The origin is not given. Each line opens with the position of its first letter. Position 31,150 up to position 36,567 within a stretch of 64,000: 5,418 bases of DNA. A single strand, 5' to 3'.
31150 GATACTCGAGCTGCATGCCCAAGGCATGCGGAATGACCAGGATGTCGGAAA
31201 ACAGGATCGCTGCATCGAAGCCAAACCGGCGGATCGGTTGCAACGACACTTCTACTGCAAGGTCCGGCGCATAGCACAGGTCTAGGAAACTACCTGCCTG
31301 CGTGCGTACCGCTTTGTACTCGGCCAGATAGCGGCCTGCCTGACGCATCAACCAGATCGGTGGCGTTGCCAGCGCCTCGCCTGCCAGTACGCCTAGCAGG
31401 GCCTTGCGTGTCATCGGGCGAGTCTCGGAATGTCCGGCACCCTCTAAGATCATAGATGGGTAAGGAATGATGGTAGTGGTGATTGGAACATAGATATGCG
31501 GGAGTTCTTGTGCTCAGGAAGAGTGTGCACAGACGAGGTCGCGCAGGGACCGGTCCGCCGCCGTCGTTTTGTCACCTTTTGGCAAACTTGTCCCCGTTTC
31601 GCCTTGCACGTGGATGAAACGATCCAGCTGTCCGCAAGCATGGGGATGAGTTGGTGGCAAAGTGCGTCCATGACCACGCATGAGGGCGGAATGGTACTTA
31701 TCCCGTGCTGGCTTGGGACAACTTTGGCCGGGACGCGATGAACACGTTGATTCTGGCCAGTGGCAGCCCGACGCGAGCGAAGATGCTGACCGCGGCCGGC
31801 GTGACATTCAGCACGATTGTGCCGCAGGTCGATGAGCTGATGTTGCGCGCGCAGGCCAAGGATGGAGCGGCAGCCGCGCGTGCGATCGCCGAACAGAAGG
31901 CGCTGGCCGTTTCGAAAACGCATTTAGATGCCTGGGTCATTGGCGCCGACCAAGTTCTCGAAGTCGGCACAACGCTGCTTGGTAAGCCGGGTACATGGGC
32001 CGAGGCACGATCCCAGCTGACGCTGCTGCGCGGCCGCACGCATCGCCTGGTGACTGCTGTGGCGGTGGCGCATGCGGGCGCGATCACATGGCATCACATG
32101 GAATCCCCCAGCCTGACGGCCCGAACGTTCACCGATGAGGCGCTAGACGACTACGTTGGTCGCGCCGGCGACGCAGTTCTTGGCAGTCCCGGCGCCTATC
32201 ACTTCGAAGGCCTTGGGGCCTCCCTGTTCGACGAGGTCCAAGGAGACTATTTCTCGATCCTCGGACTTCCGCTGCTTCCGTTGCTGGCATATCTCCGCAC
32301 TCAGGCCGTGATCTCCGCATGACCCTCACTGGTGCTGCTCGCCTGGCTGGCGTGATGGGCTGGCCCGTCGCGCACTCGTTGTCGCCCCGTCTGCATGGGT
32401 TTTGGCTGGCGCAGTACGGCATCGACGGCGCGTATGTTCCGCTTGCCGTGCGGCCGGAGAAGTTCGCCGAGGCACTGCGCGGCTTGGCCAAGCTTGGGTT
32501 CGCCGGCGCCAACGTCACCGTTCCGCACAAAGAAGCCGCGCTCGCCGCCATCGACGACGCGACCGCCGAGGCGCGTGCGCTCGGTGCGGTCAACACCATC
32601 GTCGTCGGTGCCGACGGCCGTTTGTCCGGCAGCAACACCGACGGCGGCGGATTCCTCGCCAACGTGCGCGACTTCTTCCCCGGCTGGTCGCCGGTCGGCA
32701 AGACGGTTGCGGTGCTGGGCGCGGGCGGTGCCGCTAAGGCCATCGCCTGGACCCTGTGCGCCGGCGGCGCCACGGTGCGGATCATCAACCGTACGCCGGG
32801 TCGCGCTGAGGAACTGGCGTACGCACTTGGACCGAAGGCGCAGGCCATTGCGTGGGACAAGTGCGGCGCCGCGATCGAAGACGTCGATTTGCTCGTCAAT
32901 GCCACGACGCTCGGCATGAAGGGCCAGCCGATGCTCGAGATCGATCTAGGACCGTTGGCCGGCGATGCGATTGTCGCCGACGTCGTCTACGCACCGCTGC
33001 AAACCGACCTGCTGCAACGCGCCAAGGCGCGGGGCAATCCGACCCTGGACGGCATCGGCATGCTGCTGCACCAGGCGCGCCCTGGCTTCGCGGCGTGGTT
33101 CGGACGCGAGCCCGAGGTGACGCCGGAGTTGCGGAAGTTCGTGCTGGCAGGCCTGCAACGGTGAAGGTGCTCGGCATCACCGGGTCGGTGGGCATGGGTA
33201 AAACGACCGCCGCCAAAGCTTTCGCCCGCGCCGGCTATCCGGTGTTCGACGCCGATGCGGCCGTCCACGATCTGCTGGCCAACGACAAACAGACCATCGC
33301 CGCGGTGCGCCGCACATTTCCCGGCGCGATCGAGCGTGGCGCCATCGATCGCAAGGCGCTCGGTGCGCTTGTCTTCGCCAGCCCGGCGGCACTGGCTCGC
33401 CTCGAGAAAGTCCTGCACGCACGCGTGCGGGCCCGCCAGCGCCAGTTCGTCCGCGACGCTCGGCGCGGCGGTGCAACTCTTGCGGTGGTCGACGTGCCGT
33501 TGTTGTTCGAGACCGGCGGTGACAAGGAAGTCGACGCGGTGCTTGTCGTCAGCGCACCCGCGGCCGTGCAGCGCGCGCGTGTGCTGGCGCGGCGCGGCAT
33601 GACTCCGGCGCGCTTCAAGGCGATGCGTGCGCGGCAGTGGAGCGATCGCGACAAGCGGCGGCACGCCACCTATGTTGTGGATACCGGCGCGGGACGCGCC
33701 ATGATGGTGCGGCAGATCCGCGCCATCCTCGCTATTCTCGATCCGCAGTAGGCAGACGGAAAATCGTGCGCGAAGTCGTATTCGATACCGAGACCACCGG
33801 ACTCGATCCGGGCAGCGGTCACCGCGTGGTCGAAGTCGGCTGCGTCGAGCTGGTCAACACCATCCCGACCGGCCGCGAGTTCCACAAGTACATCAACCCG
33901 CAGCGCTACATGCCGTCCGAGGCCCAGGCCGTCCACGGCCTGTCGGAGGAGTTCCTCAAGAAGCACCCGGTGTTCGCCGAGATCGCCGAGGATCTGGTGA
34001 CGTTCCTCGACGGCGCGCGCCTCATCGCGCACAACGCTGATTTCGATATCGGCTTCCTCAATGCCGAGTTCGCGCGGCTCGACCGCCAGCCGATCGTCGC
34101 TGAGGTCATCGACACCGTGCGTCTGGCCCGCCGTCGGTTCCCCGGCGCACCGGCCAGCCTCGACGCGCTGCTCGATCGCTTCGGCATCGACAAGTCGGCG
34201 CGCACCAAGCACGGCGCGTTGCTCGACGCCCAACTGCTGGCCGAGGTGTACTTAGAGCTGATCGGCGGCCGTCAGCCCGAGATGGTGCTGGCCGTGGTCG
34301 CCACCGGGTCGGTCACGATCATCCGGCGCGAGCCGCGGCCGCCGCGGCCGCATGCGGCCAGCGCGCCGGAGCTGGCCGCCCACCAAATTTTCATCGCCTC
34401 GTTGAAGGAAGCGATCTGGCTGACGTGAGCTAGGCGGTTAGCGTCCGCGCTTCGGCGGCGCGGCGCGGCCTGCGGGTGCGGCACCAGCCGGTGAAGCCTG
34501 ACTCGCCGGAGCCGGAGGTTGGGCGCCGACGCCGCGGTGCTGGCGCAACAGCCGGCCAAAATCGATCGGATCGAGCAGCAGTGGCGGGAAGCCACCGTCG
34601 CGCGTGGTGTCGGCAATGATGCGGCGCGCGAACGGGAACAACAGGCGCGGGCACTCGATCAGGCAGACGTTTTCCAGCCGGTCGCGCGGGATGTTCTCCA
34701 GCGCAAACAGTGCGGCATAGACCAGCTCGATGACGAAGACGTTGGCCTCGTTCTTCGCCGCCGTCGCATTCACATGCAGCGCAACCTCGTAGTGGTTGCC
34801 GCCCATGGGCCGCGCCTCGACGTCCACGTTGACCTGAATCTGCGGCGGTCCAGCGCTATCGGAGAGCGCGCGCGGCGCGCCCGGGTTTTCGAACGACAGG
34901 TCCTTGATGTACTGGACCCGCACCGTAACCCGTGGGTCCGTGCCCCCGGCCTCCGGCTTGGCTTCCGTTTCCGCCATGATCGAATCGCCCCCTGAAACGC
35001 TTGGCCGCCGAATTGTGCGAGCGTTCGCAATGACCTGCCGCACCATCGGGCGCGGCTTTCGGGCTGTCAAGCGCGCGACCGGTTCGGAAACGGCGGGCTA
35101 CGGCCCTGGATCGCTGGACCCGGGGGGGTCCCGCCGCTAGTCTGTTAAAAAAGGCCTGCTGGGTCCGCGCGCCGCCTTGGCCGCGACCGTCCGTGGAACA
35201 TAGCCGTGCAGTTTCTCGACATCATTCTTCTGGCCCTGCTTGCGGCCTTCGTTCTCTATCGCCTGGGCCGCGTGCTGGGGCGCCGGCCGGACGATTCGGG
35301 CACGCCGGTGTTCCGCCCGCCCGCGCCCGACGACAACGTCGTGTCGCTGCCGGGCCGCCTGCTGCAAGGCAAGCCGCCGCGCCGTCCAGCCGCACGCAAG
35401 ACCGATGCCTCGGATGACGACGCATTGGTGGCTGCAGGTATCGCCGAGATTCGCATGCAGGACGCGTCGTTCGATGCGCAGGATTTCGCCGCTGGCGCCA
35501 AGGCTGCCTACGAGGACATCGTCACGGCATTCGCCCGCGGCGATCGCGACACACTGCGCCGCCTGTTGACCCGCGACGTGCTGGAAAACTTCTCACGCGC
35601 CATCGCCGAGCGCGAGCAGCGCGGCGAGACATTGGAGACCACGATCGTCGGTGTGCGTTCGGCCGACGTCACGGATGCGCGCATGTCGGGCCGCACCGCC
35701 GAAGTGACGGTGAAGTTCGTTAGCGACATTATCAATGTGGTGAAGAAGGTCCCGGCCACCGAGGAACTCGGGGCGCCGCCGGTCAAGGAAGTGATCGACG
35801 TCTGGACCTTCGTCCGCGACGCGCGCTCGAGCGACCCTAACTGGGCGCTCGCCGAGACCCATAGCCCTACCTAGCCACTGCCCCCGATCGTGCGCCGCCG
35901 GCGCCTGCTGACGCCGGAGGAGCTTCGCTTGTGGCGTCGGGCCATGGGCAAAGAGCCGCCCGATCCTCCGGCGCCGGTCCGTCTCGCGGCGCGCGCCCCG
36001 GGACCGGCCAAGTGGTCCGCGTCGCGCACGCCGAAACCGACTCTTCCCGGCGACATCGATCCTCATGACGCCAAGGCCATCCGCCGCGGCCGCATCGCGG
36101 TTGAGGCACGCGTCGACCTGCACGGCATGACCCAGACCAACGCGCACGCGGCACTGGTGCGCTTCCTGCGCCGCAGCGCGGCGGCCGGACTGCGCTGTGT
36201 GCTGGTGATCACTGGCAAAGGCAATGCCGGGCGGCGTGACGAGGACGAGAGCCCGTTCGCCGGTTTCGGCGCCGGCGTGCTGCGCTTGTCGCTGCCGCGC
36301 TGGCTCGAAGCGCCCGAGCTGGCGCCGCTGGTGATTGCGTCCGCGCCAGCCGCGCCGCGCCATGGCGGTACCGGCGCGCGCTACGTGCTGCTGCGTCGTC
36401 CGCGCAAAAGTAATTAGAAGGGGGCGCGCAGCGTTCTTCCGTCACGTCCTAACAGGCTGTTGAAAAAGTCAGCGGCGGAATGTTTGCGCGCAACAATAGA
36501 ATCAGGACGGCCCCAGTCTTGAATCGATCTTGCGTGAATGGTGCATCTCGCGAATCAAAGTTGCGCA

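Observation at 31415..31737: Likely chromosomal replication origin between hemE and maf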

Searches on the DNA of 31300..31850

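Call 62: search_rna_families(source=window, start=31300, end=31850, threshold=evalue, max_evalue=1)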
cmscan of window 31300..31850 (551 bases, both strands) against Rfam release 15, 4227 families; matches with E-value up to 1: 1.
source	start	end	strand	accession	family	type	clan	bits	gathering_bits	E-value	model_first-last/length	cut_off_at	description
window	31722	31782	+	RF03170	c-di-GMP-II-GCG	Cis-reg; riboswitch;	CL00127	19.6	47.9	0.85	1-85/85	no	c-di-GMP-II-GCG riboswitch aptamer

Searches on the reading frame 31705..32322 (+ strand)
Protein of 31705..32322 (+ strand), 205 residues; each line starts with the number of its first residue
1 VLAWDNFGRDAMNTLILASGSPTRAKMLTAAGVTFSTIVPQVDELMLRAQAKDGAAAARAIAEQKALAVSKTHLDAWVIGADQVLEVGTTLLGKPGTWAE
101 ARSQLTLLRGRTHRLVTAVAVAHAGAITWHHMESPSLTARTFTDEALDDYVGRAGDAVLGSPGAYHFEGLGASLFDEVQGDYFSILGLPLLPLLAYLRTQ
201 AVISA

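Call 6: search_protein_families(library=ncbifam, proteins=[window:31705-32322:+])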
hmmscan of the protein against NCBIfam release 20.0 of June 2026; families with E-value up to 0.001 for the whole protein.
window:31705-32322:+ (205 aa): 14 families
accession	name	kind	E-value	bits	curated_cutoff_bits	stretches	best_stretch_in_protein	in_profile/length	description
NF002690.0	PRK02478.1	equivalog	5.6e-52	176.2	269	1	13-204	3-198/199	Maf-like protein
TIGR00172.1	maf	subfamily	2.8e-36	124.8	117.15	1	13-197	3-184/185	Maf family nucleotide pyrophosphatase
NF010941.0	PRK14361.1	equivalog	1.5e-30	106.2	272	1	12-202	5-189/194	Maf-like protein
NF010942.0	PRK14362.1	equivalog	6.3e-28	97.5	290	1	11-203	10-201/210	Maf-like protein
NF010943.0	PRK14363.1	equivalog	5e-25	88.2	273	1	15-198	3-181/204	Maf-like protein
NF010948.0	PRK14368.1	equivalog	1.3e-24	86.7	291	1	13-200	5-189/193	Maf-like protein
NF002401.0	PRK01441.1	equivalog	5e-23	81.7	317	1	13-197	5-192/207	Maf-like protein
NF010945.0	PRK14365.1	equivalog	3.5e-22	79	273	1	12-200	1-187/197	Maf-like protein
NF010946.0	PRK14366.1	equivalog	1.1e-19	70.7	284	1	11-191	3-180/195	Maf-like protein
NF000867.0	PRK00078.1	equivalog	2.4e-18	66.5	249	1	15-199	3-187/192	Maf-like protein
NF003403.0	PRK04694.1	equivalog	4.9e-18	65.6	300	1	15-191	2-178/190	Maf-like protein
NF010944.0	PRK14364.1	equivalog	8.5e-17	61.3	311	1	17-193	1-172/181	Maf-like protein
NF003141.0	PRK04056.1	equivalog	1.9e-15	57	161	1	15-197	2-180/181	septum formation inhibitor Maf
NF010947.0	PRK14367.1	equivalog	2.6e-14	52.9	315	1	12-194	1-185/202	Maf-like protein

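Call 23: find_related_loci(query=window:31738-32322:+, collection=metagenome_contigs, flank=4000)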
Query window:31738-32322:+ (194 aa) in metagenome_contigs; peptide patterns used: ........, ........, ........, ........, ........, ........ (x = any residue, [..] = any of these).
431 stretches matched a pattern; 84 encode a relative of the query (tblastn E <= 1e-3); the best 80 are kept; 80 distinct loci.
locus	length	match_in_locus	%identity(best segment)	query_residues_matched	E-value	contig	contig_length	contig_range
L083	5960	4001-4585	48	4-194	3e-51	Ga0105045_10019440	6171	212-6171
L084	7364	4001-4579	43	4-192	1e-46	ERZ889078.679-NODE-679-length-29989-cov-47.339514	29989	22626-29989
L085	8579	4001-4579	43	4-192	1e-46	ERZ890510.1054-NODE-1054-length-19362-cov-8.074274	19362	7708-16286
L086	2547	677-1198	49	4-174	2e-46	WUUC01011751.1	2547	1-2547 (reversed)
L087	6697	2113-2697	45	2-194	2e-45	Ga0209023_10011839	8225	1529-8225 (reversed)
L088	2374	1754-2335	51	4-193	3e-45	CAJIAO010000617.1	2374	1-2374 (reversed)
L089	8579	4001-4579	47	4-192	2e-44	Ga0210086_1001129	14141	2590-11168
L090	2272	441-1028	41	3-192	3e-42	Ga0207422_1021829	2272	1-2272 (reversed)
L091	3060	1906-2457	49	2-187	5e-41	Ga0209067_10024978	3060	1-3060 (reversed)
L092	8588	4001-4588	47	3-194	2e-40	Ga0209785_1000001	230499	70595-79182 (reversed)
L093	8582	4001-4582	46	4-193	4e-40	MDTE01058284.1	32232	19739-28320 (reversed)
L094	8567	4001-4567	43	4-190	9e-37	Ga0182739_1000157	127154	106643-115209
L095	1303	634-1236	42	4-192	2e-37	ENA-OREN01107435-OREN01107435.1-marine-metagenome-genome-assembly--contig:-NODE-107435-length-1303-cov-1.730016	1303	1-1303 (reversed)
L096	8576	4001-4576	45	4-193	2e-36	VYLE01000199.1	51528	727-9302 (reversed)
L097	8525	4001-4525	43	4-174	1e-36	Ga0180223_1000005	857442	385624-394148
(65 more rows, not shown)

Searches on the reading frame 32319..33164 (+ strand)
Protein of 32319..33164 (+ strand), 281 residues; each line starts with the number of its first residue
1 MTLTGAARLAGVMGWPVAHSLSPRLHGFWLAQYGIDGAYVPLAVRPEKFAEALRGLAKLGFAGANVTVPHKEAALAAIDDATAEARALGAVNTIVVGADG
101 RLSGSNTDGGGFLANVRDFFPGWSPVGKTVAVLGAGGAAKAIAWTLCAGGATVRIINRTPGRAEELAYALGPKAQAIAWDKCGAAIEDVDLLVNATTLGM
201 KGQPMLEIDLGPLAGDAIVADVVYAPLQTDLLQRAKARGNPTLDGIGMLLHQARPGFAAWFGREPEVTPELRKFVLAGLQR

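Call 6: search_protein_families(library=ncbifam, proteins=[window:32319-33164:+])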
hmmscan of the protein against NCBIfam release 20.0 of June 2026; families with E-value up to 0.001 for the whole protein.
window:32319-33164:+ (281 aa): 21 families
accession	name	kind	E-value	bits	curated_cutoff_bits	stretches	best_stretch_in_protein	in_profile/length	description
NF001312.0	PRK00258.1-4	equivalog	2.5e-107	358.4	295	1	6-280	8-283/285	shikimate dehydrogenase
NF001319.0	PRK00258.3-3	equivalog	1e-70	237.9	252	1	6-268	5-264/279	shikimate dehydrogenase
TIGR00507.1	aroE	equivalog_domain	2.5e-68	230.1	200.2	1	9-269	2-260/270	shikimate dehydrogenase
NF001310.0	PRK00258.1-2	equivalog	6.8e-57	192.7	221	1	12-273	7-271/279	shikimate dehydrogenase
NF001314.0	PRK00258.2-2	equivalog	1.1e-54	185.5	248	1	2-266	2-275/290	shikimate dehydrogenase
NF009201.0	PRK12549.1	subfamily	1.2e-51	175.5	235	1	8-268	8-274/286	shikimate dehydrogenase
NF009200.0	PRK12548.1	subfamily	4.3e-50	170.7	432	1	3-267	5-280/289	shikimate dehydrogenase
NF001315.0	PRK00258.2-4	equivalog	3.6e-49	167.5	413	1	1-264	1-269/284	shikimate dehydrogenase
NF001316.0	PRK00258.2-5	equivalog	7.5e-43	146.7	247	1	11-259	5-242/263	shikimate dehydrogenase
NF001313.0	PRK00258.2-1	equivalog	1.5e-42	146.1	431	1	3-265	5-277/290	shikimate dehydrogenase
NF001311.0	PRK00258.1-3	equivalog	1.9e-42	145.4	235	1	7-263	5-258/279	shikimate dehydrogenase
NF001322.0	PRK00258.3-6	equivalog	3.5e-39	134.8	285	1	8-266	6-255/272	shikimate dehydrogenase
NF009390.0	PRK12749.1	equivalog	1.7e-37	129.4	349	1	3-264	3-274/288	quinate/shikimate dehydrogenase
NF010631.0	PRK14027.1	equivalog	1e-36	126.7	515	1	53-269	55-275/283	quinate/shikimate dehydrogenase (NAD+)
NF006802.0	PRK09310.1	equivalog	8.7e-32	110.5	598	1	3-263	211-456/477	bifunctional 3-dehydroquinate dehydratase/shikimate dehydrogenase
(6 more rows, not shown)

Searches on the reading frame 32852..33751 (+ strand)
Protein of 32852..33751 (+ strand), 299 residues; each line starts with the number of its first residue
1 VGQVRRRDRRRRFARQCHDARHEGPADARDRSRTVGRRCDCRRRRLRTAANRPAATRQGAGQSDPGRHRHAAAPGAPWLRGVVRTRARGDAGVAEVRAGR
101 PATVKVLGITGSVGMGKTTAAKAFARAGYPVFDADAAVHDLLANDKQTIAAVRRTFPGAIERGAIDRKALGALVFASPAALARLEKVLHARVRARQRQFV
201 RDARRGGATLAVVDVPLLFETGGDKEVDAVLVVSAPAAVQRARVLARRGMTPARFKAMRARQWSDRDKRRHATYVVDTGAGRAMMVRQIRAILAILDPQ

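Call 6: search_protein_families(library=ncbifam, proteins=[window:32852-33751:+])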
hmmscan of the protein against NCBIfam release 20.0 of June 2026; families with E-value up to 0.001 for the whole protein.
window:32852-33751:+ (299 aa): 2 families
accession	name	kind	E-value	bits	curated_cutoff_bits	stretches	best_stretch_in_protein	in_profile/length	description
TIGR00152.1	TIGR00152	equivalog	1.3e-28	100.1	65.55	1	106-289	1-186/188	dephospho-CoA kinase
NF002879.0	PRK03333.1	equivalog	3.9e-24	85.4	215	1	107-292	4-189/395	dephospho-CoA kinase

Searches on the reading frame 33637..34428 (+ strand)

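Call 6: search_protein_families(library=ncbifam, proteins=[window:33637-34428:+])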
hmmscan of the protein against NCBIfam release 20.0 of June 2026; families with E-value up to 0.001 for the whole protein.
window:33637-34428:+ (263 aa): 27 families (the best 25 are shown)
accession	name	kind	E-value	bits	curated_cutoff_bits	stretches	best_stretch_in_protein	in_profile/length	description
NF004316.1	PRK05711.1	equivalog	1.7e-77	260.2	196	1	45-259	2-230/234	DNA polymerase III subunit epsilon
TIGR01406.1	dnaQ_proteo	equivalog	1.1e-75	254.3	222.7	1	45-261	1-229/231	DNA polymerase III subunit epsilon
TIGR00573.1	dnaq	subfamily_domain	1.6e-49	168.3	71.5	1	44-212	7-177/217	exonuclease, DNA polymerase III, epsilon subunit family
NF005981.0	PRK08074.1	equivalog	2.6e-29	101.8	789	1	45-209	4-166/931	ATP-dependent DNA helicase DinG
NF005906.0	PRK07883.1-4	equivalog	4.5e-29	101.2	495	1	47-210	9-169/563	DEDD exonuclease domain-containing protein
NF001688.0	PRK00448.1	equivalog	1.9e-27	95.3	873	1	47-209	426-585/1445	PolC-type DNA polymerase III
NF005836.0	PRK07740.1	equivalog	3.7e-26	92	261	1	45-209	60-223/244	hypothetical protein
TIGR01407.1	dinG_rel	hypoth_equivalog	1.8e-25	89.3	547.7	1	47-207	3-160/889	putative DnaQ family exonuclease/DinG family helicase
TIGR01405.1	polC_Gram_pos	equivalog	5.1e-25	87.4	1043.45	1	47-209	192-351/1211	DNA polymerase III subunit alpha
NF005289.0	PRK06807.1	equivalog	1.5e-24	86.8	335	1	47-208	11-168/313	3'-5' exonuclease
NF005905.0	PRK07883.1-3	equivalog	1.6e-24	86.4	508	1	47-210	27-189/581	DEDD exonuclease domain-containing protein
NF004719.0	PRK06063.1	equivalog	3.3e-24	85.4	389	1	47-207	19-175/331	DEDDh family exonuclease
NF005907.0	PRK07883.1-5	equivalog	8.1e-24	83.9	454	1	47-209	31-192/584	DEDD exonuclease domain-containing protein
NF004963.0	PRK06309.1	equivalog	8.5e-21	74.6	245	1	47-222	5-176/232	DNA polymerase III subunit epsilon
NF004964.0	PRK06310.1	equivalog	1.7e-19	70.2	236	1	47-209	10-171/250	DNA polymerase III subunit epsilon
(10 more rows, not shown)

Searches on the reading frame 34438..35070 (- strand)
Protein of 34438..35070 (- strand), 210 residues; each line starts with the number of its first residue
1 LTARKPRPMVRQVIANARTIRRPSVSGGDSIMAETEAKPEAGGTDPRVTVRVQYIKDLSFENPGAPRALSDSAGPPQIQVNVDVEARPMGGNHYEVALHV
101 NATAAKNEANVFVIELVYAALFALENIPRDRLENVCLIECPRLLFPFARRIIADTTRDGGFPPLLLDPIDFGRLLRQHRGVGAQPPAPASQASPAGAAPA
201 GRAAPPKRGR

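Call 6: search_protein_families(library=ncbifam, proteins=[window:34438-35070:-])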
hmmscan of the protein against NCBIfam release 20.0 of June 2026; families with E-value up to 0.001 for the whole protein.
window:34438-35070:- (210 aa): 7 families
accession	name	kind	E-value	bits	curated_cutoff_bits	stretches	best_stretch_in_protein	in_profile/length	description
NF004392.0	PRK05751.1-3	equivalog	1.2e-54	184.4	143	1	40-179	7-147/160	protein-export chaperone SecB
TIGR00809.1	secB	equivalog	8.7e-37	126.2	102.8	1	45-178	4-136/140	protein-export chaperone SecB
NF004394.0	PRK05751.1-5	equivalog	1.5e-31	109.4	181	1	44-184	6-145/156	protein-export chaperone SecB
NF004393.0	PRK05751.1-4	equivalog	2.2e-31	108.6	180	1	33-178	2-146/165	protein-export chaperone SecB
NF004391.0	PRK05751.1-2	equivalog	2.6e-30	105.3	223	1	36-179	9-152/171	protein-export chaperone SecB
NF004390.0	PRK05751.1-1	equivalog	1.6e-19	70.2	277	1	49-175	12-137/155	protein-export chaperone SecB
NF009590.0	PRK13031.1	equivalog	2.5e-12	47.4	244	1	45-174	6-135/149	preprotein translocase subunit SecB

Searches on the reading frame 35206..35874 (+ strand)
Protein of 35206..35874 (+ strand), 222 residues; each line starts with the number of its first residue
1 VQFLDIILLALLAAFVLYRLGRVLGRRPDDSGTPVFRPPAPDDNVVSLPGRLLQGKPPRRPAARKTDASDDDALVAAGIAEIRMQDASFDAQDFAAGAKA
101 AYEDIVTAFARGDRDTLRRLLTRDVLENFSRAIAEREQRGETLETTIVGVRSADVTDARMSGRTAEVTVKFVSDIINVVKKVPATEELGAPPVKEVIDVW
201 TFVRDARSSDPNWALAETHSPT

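Call 6: search_protein_families(library=ncbifam, proteins=[window:35206-35874:+])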
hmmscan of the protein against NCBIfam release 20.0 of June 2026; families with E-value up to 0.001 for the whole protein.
window:35206-35874:+ (222 aa): 3 families
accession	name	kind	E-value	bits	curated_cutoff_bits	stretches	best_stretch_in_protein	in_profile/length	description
NF033779.0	Tim44_TimA_adap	subfamily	2.3e-61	207.5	80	1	5-218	2-215/215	Tim44/TimA family putative adaptor protein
NF033778.1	trans_TimA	equivalog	4.2e-37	127.6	200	1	6-217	2-192/198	TIM44-related membrane protein TimA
TIGR00984.1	3a0801s03tim44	subfamily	2e-05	23.8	552.35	1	79-212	234-369/376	mitochondrial import inner membrane, translocase subunit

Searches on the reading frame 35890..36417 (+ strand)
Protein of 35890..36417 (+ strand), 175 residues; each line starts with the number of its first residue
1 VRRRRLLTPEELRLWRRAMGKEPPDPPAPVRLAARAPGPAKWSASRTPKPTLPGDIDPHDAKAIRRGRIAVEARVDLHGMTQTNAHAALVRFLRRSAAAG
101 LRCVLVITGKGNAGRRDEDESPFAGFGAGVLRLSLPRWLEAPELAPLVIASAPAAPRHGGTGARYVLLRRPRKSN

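Call 16: search_protein_families(library=pfam, max_evalue=0.000001, proteins=[window:35890-36417:+])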
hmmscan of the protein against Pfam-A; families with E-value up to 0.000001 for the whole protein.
window:35890-36417:+ (175 aa): 1 family
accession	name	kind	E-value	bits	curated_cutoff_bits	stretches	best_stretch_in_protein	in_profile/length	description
PF01713.27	Smr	-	2.2e-21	76.2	25.7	1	75-169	1-77/77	Smr domain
